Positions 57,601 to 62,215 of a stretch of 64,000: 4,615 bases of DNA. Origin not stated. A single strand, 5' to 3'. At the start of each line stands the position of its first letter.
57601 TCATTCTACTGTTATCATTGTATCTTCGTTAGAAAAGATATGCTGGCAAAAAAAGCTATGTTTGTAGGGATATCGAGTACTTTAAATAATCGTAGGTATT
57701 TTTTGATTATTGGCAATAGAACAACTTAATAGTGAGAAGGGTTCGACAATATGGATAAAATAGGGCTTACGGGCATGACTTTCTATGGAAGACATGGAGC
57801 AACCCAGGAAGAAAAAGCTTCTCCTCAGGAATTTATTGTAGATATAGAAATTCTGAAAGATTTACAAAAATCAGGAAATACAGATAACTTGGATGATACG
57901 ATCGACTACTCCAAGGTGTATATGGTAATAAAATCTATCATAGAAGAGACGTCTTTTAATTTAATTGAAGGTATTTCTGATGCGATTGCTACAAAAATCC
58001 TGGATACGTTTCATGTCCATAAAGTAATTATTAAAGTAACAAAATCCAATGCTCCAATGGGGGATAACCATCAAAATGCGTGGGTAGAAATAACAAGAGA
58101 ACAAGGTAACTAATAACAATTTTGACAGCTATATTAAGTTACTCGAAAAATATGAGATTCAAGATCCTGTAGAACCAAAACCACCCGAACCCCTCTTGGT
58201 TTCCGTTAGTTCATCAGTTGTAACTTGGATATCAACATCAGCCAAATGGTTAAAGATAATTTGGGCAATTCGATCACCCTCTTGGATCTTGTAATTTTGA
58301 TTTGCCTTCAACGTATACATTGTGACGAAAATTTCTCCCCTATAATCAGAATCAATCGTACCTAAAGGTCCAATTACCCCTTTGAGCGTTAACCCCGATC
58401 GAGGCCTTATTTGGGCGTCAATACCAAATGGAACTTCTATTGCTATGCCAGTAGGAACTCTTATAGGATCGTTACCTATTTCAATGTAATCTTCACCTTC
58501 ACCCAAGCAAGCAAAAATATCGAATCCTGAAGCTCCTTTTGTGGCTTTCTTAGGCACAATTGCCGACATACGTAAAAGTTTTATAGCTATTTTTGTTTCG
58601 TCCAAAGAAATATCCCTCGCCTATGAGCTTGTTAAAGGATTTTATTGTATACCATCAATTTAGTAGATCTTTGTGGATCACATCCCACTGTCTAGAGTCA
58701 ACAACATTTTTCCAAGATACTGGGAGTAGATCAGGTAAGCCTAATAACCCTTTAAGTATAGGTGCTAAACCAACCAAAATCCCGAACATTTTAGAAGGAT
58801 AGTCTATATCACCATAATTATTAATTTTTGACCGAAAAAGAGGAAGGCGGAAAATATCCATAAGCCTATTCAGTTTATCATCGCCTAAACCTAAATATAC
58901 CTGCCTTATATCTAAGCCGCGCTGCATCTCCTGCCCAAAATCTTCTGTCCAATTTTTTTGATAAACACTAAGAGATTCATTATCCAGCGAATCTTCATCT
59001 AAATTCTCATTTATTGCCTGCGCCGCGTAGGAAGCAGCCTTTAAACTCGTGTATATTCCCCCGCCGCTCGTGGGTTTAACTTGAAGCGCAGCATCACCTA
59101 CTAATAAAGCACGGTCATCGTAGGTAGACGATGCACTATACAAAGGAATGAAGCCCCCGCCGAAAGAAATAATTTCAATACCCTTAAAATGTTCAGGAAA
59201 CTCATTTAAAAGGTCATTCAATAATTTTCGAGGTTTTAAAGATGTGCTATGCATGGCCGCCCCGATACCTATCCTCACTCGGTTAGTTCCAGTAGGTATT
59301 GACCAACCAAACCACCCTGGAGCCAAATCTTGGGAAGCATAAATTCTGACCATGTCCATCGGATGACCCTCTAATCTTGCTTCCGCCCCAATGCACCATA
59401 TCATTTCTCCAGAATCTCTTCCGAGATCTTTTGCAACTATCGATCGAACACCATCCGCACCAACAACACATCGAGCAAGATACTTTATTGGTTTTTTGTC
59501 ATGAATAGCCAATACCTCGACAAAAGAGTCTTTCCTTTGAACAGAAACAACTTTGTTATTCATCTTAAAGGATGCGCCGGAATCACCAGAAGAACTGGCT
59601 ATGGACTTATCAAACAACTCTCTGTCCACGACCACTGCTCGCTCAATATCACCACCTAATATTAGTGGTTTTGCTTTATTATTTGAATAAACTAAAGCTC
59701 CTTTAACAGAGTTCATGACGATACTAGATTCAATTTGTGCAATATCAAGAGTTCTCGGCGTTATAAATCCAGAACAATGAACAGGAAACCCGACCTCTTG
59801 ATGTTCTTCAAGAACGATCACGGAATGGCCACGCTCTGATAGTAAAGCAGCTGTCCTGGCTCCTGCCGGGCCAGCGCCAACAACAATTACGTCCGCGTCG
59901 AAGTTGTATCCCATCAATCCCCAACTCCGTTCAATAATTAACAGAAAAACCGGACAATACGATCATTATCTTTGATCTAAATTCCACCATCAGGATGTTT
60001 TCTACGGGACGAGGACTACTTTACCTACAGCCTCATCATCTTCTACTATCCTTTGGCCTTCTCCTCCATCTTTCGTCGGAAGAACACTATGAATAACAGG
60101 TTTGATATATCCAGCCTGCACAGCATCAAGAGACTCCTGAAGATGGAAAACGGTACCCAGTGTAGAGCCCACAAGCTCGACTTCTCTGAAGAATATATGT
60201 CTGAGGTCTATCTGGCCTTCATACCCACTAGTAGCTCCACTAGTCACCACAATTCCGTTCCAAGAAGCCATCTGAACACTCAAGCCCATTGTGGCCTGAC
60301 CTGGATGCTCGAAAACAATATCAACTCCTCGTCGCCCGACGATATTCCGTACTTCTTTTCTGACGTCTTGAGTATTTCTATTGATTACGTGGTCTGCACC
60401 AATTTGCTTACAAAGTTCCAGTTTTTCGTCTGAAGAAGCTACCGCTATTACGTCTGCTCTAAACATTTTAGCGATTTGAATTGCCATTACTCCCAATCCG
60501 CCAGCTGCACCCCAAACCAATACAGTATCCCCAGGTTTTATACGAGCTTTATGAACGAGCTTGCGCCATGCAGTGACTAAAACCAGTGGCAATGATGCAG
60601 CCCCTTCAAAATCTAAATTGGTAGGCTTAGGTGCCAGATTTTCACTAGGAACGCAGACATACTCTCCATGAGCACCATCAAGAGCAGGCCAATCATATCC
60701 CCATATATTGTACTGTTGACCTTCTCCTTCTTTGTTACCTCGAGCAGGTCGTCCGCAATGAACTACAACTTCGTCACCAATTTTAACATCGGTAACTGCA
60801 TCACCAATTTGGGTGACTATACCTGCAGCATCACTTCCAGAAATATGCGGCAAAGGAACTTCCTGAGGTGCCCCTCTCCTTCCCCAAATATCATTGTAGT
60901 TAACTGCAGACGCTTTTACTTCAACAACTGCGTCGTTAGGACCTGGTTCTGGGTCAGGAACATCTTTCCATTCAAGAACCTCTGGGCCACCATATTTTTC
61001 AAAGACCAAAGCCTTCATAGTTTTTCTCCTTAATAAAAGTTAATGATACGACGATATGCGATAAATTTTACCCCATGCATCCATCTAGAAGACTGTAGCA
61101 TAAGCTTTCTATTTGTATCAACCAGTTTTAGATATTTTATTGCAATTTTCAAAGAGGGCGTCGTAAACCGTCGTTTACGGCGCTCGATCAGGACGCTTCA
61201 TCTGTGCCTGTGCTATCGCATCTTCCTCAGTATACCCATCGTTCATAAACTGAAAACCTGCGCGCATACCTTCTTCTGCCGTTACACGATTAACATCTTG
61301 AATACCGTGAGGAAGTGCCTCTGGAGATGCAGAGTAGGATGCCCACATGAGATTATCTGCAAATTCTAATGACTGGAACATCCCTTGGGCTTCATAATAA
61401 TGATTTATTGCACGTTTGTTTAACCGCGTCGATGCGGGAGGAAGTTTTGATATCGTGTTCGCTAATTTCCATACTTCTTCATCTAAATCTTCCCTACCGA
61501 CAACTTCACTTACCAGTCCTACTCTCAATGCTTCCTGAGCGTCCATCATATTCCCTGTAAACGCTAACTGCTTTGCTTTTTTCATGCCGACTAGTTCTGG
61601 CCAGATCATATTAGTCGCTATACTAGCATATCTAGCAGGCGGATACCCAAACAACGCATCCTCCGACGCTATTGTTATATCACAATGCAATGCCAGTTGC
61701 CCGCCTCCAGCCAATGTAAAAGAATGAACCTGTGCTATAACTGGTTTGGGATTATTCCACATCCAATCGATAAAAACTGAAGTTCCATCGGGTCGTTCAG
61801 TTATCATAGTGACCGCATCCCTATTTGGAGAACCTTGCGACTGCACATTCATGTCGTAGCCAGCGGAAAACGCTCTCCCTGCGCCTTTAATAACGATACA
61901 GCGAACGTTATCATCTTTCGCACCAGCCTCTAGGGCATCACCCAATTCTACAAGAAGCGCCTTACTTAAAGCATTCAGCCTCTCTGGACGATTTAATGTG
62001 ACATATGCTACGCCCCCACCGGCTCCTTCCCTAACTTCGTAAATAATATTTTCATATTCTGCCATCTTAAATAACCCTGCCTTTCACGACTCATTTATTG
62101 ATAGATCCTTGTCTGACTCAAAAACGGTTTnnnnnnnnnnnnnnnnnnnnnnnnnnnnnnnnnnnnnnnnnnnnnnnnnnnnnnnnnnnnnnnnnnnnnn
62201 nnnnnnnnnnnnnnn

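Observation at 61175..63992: Recent tandem triplication of crotonase genes with divergence focused in one loop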

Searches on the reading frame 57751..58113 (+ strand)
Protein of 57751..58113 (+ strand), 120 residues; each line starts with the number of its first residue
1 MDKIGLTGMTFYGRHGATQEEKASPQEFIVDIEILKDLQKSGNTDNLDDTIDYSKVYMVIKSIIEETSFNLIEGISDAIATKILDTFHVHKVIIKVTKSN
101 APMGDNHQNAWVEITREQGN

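Call 26: search_protein_families(library=pfam, proteins=[window:57751-58113:+])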
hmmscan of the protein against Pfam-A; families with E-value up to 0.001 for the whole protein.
window:57751-58113:+ (120 aa): 1 family
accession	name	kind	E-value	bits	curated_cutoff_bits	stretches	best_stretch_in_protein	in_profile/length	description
PF02152.23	FolB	-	1.8e-30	106.2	31.8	1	4-115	1-113/113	Dihydroneopterin aldolase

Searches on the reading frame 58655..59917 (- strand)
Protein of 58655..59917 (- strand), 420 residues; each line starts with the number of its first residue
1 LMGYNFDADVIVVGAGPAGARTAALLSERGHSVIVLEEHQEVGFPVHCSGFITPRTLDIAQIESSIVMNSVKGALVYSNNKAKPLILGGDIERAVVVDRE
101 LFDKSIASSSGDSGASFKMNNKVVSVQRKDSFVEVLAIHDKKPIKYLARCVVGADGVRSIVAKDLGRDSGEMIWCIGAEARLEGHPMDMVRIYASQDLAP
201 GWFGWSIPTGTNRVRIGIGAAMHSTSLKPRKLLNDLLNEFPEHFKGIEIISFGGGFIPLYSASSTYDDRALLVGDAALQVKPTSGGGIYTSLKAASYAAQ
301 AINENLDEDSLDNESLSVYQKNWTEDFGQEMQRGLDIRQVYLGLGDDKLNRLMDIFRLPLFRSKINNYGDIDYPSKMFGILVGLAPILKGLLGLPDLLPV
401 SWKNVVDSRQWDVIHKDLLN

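Call 5: search_protein_families(library=pfam, proteins=[window:58655-59917:-])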
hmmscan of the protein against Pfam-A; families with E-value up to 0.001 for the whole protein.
window:58655-59917:- (420 aa): 11 families
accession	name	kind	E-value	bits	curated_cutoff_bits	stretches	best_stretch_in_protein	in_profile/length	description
PF01494.25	FAD_binding_3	-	1.3e-20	74.4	22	1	7-309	1-325/349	FAD binding domain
PF05834.18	Lycopene_cycl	-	7.2e-14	52.1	23.4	1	9-333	1-314/380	Lycopene cyclase protein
PF01266.30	DAO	-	1.7e-10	41.4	27.9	1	9-43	1-35/353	FAD dependent oxidoreductase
PF13450.12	NAD_binding_8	-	5.1e-07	30.3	21.9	1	12-44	1-33/68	NAD(P)-binding Rossmann-like domain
PF22578.2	GGR_cat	-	1.1e-06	28.9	27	1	187-256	17-87/88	Geranylgeranyl reductase catalytic domain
PF00890.30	FAD_binding_2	-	1.6e-06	28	20.4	1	9-49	1-41/414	FAD binding domain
PF03486.20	HI0933_like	-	3e-06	27.3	50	1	9-50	2-43/244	HI0933-like protein Rossmann domain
PF04820.20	Trp_halogenase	-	2.1e-05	24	21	0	90-326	148-374/458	Tryptophan halogenase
PF07992.20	Pyr_redox_2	-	0.00012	22.1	26.1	0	9-39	2-32/291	Pyridine nucleotide-disulphide oxidoreductase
PF12831.13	FAD_oxidored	-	0.00013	21.8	27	1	9-153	1-142/416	FAD dependent oxidoreductase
PF01946.23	Thi4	-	0.00038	20.2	26.2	1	7-43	17-54/235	Thi4 family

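Call 6: search_protein_families(library=ncbifam, proteins=[window:58655-59917:-])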
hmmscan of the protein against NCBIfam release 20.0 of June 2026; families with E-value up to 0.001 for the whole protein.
window:58655-59917:- (420 aa): 78 families (the best 25 are shown)
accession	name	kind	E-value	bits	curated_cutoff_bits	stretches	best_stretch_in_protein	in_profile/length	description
TIGR02032.1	GG-red-SF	subfamily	3.1e-66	224.1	158.8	1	9-302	2-297/297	geranylgeranyl reductase family protein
TIGR02023.1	BchP-ChlP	subfamily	9.2e-40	136.8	343.3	1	9-340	2-333/388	geranylgeranyl diphosphate reductase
NF041080.1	DGGGPL_reductase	equivalog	1.9e-37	129.2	580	1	9-353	3-362/447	digeranylgeranylglycerophospholipid reductase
NF041160.1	DGGPL_Thplmales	equivalog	6.5e-35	120.8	780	1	8-356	4-364/396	digeranylgeranylglycerophospholipid reductase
NF041385.1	Dggglyphlred_Halo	equivalog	1.8e-22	79.5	700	1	8-354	5-367/405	digeranylgeranylglycerophospholipid reductase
NF049967.1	QhpG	equivalog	2.4e-22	79.4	240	1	10-336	1-320/423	flavin-dependent monooxygenase QhpG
TIGR02028.1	ChlP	equivalog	3.7e-21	75.3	505.3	1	10-339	3-342/398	geranylgeranyl reductase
NF045655.1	MkRedMenJ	equivalog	3.9e-18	65.6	700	1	6-304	3-317/406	menaquinone reductase MenJ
NF038171.1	maturase_LodB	equivalog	2.5e-15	56.4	400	2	9-172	1-174/361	lysine-epsilon-oxidase maturase LodB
TIGR01988.1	Ubi-OHases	subfamily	1.9e-14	53.3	224.65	2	9-166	1-172/387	ubiquinone biosynthesis hydroxylase, UbiH/UbiF/VisC/COQ6 family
TIGR01790.1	carotene-cycl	subfamily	3e-14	53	209.5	1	9-355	1-346/387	lycopene cyclase family protein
NF004780.0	PRK06126.1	subfamily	5.8e-14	51.3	445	1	5-44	6-45/552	hypothetical protein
NF004829.0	PRK06183.1-3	subfamily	2.5e-13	49.6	390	1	5-41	6-42/520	bifunctional 3-(3-hydroxy-phenyl)propionate/3-hydroxycinnamic acid hydroxylase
NF008519.0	PRK11445.1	equivalog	2.2e-12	46.9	303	1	9-308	5-306/355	FAD-binding protein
NF005612.0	PRK07364.1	equivalog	2.7e-12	45.9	487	1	117-321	139-349/415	FAD-dependent hydroxylase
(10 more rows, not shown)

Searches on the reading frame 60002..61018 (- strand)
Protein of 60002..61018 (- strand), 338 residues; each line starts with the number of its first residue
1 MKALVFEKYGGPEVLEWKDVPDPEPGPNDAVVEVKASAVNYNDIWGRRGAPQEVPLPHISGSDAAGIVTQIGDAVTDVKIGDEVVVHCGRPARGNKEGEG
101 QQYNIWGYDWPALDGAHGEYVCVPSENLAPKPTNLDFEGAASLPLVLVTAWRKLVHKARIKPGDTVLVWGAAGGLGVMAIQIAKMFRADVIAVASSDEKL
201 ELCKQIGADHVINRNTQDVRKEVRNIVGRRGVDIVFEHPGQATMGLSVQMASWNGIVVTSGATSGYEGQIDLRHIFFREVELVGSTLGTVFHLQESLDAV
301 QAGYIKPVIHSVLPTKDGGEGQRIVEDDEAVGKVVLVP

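Call 5: search_protein_families(library=pfam, proteins=[window:60002-61018:-])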
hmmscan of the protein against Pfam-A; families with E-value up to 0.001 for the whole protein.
window:60002-61018:- (338 aa): 4 families
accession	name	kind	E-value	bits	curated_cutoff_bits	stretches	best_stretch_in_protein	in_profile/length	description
PF00107.32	ADH_zinc_N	-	4.9e-29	101.3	31.8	1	174-296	1-123/129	Zinc-binding dehydrogenase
PF08240.17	ADH_N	-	1.1e-20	74.2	23.5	1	26-132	1-103/104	Alcohol dehydrogenase GroES-like domain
PF13602.12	ADH_zinc_N_2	-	2.7e-12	48.2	27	1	206-336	1-134/134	Zinc-binding dehydrogenase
PF08541.16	ACP_syn_III_C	-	0.00097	19.7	26.6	0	139-180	49-86/90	3-Oxoacyl-[acyl-carrier-protein (ACP)] synthase III C terminal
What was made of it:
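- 60002..61018 (-): Downstream MDR-family reductase (338 aa), Ccr/enoyl-thioester-reductase-like. It is syntenic with the 29x-aa crotonase in single-copy relatives and is probably a pathway partner. Pfam ADH_N and ADH_zinc_N (call 5).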

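Call 6: search_protein_families(library=ncbifam, proteins=[window:60002-61018:-])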
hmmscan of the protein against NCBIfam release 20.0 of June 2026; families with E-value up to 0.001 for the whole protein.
window:60002-61018:- (338 aa): 29 families (the best 25 are shown)
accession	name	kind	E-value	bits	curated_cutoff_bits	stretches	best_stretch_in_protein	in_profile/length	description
TIGR01751.1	crot-CoA-red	equivalog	1.6e-76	257.6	378.55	2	14-219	24-246/398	crotonyl-CoA carboxylase/reductase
TIGR02824.1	quinone_pig3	subfamily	9.8e-60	202.2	296.8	2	115-337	92-324/325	putative NAD(P)H quinone oxidoreductase, PIG3 family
NF010344.0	PRK13771.1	subfamily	8.1e-50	169.7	349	1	1-336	1-331/334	putative alcohol dehydrogenase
NF041172.1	AcrlCoa_red_Thmprot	equivalog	2.1e-39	135.4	500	1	1-336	1-332/334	acryloyl-CoA reductase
NF008024.0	PRK10754.1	subfamily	3.5e-39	134.7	348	2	115-273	93-251/327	NADPH:quinone reductase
NF003808.0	PRK05396.1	equivalog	6.3e-32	110.8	380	1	1-336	1-338/341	L-threonine 3-dehydrogenase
TIGR02817.1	adh_fam_1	subfamily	3e-31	109.1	284.05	1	16-226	18-212/336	zinc-binding alcohol dehydrogenase family protein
NF006940.0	PRK09422.1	equivalog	4.8e-30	104.7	344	1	26-311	23-309/338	alcohol dehydrogenase AdhP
TIGR00692.1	tdh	equivalog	4e-29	101.7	458.35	1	16-316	12-319/340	L-threonine 3-dehydrogenase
NF041183.1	Pks2_ls1_myc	equivalog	4e-27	93.6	2400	2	114-267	1496-1649/2086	sulfolipid-1 biosynthesis phthioceranic/hydroxyphthioceranic acid synthase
TIGR03451.1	mycoS_dep_FDH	equivalog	4.4e-26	91.6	512.9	2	154-263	168-278/358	S-(hydroxymethyl)mycothiol dehydrogenase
TIGR02823.1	oxido_YhdH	subfamily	3.7e-24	85.1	297.25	1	18-284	17-265/324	acrylyl-CoA reductase family protein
NF041097.1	keto_inos_dh_IolM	equivalog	3.4e-21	75.4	450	1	15-286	40-335/389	scyllo-inosose 3-dehydrogenase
TIGR03989.1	Rxyl_3153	subfamily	4.4e-20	72.3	440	2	115-264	139-290/370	NDMA-dependent alcohol dehydrogenase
NF007489.0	PRK10083.1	equivalog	7.4e-20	71.2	376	1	1-307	1-303/339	Zn-dependent oxidoreductase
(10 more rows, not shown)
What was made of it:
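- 60002..61018 (-): TIGR01751 at 258 bits, below its 379 cut-off (call 6).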

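Call 45: search_solved_structures(query=window:60002-61018:-, max_evalue=1e-20)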
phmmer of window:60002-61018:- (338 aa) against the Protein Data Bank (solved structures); distinct sequences matched with E-value up to 1e-20: 71 (the best 60 are shown).
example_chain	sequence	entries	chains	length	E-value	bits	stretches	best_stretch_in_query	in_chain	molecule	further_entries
2eih_A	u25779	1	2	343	2.5e-81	276.6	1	1-336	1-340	Alcohol dehydrogenase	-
6na3_A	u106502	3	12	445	3.3e-48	167.7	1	15-334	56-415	Putative crotonyl-CoA reductase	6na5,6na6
6na4_A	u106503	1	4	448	3.4e-48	167.6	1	15-334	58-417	Putative crotonyl-CoA reductase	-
6owe_A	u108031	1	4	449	3.4e-48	167.6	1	15-334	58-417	Crotonyl-CoA carboxylase/reductase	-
3krt_A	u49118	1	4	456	6.5e-48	166.7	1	16-334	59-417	Crotonyl CoA reductase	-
3hzz_A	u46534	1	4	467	3.4e-47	164.4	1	17-328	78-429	Crotonyl CoA reductase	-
4gi2_A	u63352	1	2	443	3e-46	161.2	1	6-218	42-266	Crotonyl-CoA carboxylase/reductase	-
4a0s_A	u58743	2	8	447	9.3e-45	156.3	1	57-336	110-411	OCTENOYL-COA REDUCTASE/CARBOXYLASE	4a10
4jbg_A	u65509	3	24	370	1.8e-42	148.8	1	10-338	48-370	Alcohol dehydrogenase (Zinc)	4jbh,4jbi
4y0k_A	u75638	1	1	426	3.8e-39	137.9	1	7-216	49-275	AntE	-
4y1b_A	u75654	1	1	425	6.1e-39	137.2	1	7-216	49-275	AntE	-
9kva_A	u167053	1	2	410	8.6e-39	136.7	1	15-215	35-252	Putative crotonyl-CoA reductase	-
5k1s_A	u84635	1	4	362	1.2e-38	136.2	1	1-338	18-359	Oxidoreductase, zinc-binding dehydrogenase family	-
1yb5_A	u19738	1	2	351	1.5e-37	132.6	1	112-337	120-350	Quinone oxidoreductase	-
9vey_A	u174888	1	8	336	8.8e-37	130.1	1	25-336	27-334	NAD(P)-dependent alcohol dehydrogenase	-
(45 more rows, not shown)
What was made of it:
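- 60002..61018 (-): PDB best hit 2eih, then crotonyl-CoA reductases at E about 1e-48 (call 45).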

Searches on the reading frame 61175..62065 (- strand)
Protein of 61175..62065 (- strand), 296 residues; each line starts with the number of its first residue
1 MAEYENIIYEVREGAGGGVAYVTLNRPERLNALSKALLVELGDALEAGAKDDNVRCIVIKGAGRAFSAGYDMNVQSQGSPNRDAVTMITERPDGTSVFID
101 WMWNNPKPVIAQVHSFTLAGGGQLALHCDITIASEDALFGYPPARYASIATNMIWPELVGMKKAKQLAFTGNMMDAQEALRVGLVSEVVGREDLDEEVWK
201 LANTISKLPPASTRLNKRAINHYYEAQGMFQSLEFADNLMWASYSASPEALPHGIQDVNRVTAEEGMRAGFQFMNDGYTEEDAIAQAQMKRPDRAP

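Call 5: search_protein_families(library=pfam, proteins=[window:61175-62065:-])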
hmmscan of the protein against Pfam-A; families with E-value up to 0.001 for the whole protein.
window:61175-62065:- (296 aa): 2 families
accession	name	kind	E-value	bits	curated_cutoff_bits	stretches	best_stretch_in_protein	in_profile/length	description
PF00378.25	ECH_1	-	2.4e-45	155.3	27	1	17-234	4-218/251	Enoyl-CoA hydratase/isomerase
PF16113.10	ECH_2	-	2.7e-24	86.7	27.2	1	20-223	2-202/335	Enoyl-CoA hydratase/isomerase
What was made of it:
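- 61175..62065 (-): c1, the downstream copy (296 aa). It is the most derived paralog; its loop reads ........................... ECH_1 at 155 bits (call 5).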

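Call 6: search_protein_families(library=ncbifam, proteins=[window:61175-62065:-])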
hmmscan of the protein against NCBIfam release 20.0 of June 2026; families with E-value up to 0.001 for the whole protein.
window:61175-62065:- (296 aa): 71 families (the best 25 are shown)
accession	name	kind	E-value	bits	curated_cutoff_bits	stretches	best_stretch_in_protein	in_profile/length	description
NF006128.0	PRK08272.1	subfamily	4.4e-55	187.1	257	2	101-236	127-262/308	crotonase/enoyl-CoA hydratase family protein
NF006140.0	PRK08290.1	subfamily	1.3e-52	178.8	280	1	3-235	6-252/292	enoyl-CoA hydratase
NF004840.0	PRK06190.1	equivalog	1.8e-44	152.3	253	1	17-235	12-227/260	enoyl-CoA hydratase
NF004475.0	PRK05809.1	subfamily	5.6e-42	144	394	1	3-223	2-217/260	short-chain-enoyl-CoA hydratase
NF006008.0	PRK08139.1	equivalog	1.5e-41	142.7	313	1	15-237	17-236/266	enoyl-CoA hydratase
NF004517.0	PRK05862.1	equivalog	3.7e-41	141.3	396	1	3-243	2-233/257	enoyl-CoA hydratase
NF051848.1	EnCoAHydtEchA19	equivalog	1.6e-40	139.3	400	1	17-223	8-215/258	enoyl-CoA hydratase EchA19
NF004857.0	PRK06210.1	equivalog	3.1e-40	138.3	341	1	2-244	5-252/275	enoyl-CoA hydratase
NF009125.0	PRK12478.1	equivalog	3.7e-39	134.6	347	1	2-271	4-273/304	crotonase/enoyl-CoA hydratase family protein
NF005802.0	PRK07657.1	equivalog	3.9e-37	128.2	363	1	17-225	12-219/260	enoyl-CoA hydratase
NF007239.0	PRK09674.1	equivalog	6.6e-37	127.4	371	1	17-225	12-216/257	2,3-dehydroadipyl-CoA hydratase PaaF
NF005699.0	PRK07509.1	equivalog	7.6e-37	127.4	249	1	17-227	12-225/267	crotonase/enoyl-CoA hydratase family protein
NF004781.0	PRK06127.1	subfamily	9.4e-37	127.1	291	1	15-227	17-230/269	enoyl-CoA hydratase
NF006699.0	PRK09245.1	subfamily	2.1e-36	125.6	354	1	16-224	10-224/266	crotonase/enoyl-CoA hydratase family protein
NF006007.0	PRK08138.1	subfamily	6.5e-36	124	355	1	16-219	15-214/261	enoyl-CoA hydratase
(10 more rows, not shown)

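Call 56: list_cluster_members(proteins=[window:61175-62065:-, window:62131-63021:-, window:63084-63974:-])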
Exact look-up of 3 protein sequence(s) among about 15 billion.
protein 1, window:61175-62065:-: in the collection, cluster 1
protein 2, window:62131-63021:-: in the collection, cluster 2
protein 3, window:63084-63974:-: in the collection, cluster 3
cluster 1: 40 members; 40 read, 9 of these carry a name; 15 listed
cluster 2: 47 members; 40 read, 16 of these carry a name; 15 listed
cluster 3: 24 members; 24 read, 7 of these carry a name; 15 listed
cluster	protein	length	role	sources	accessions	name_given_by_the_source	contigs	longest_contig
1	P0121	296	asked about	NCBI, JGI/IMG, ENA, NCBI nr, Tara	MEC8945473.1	MAG: enoyl-CoA hydratase-related protein [Chloroflexota bacterium] | enoyl-CoA hydratase | enoyl-CoA hydratase-related protein [Chloroflexota bacterium]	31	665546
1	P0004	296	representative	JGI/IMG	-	enoyl-CoA hydratase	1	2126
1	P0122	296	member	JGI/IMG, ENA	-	enoyl-CoA hydratase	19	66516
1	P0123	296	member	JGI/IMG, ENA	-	enoyl-CoA hydratase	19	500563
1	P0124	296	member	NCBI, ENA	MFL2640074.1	MAG: enoyl-CoA hydratase/isomerase family protein [Dehalococcoidia bacterium]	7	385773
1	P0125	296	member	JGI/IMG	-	enoyl-CoA hydratase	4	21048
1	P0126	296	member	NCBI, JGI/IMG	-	enoyl-CoA hydratase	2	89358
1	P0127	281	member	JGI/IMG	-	enoyl-CoA hydratase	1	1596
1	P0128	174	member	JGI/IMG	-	enoyl-CoA hydratase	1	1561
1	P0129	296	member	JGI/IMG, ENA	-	-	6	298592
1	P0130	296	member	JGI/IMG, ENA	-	-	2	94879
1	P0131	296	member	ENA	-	-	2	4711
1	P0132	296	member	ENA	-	-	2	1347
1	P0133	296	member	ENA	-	-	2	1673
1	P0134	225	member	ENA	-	-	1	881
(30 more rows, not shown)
